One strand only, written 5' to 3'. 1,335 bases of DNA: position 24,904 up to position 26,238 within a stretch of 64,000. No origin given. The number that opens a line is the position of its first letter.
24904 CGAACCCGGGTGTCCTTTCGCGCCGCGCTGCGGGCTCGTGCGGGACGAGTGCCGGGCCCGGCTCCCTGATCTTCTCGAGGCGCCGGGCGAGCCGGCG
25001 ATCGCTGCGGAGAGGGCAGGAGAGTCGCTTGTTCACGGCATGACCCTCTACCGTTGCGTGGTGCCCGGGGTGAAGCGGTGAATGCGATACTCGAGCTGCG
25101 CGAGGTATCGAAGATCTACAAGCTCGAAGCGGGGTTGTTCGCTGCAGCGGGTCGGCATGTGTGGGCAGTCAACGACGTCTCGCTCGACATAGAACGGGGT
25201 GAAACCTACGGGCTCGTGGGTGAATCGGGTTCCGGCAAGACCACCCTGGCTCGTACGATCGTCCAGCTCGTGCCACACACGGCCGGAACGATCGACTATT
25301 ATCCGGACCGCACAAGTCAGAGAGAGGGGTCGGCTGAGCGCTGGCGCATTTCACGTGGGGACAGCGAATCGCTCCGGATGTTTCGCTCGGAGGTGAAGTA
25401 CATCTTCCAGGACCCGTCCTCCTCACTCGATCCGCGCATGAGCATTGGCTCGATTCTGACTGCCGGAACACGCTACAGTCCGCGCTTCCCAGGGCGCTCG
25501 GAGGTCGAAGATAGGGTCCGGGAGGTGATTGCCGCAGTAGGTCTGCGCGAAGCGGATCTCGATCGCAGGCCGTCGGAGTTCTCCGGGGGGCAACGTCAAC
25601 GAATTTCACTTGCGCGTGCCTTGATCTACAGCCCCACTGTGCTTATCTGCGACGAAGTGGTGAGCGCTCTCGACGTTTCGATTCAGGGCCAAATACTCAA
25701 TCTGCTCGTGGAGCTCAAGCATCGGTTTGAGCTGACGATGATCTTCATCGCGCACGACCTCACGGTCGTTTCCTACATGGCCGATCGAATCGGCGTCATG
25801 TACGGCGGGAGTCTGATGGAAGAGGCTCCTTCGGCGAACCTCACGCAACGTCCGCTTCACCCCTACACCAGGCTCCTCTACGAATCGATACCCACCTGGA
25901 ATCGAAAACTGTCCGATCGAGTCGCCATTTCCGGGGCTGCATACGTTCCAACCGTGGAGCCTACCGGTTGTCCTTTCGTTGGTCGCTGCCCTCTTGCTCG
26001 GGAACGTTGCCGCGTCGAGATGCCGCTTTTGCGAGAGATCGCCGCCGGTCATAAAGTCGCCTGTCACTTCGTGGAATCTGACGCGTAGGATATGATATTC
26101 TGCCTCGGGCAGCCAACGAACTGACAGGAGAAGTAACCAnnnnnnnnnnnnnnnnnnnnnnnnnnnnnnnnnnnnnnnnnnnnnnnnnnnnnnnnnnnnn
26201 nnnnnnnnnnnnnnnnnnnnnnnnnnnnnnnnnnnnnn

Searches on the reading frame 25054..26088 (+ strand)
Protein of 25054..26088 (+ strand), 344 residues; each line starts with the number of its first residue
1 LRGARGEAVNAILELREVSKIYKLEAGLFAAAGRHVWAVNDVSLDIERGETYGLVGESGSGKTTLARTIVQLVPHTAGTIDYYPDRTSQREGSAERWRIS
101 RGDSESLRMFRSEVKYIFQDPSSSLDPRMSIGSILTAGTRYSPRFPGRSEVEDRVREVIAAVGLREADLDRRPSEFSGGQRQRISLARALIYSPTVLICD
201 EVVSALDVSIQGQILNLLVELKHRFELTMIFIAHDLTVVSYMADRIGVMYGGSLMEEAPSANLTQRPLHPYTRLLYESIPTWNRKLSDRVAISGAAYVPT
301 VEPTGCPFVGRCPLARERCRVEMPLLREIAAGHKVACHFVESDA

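Call 78: search_protein_families(library=pfam, proteins=[window:25054-26088:+], max_evalue=0.00001)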
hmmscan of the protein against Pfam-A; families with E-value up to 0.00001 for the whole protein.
window:25054-26088:+ (344 aa): 3 families
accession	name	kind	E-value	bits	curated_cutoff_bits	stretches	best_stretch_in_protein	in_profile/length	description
PF00005.33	ABC_tran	-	2.2e-30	106.5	25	1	39-202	1-135/137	ABC transporter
PF08352.17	oligo_HPY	-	1.5e-16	60.9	27.1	1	255-319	1-65/65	Oligopeptide/dipeptide transporter, C-terminal region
PF13401.12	AAA_22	-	1.9e-06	28.7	27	0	54-233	10-122/130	AAA domain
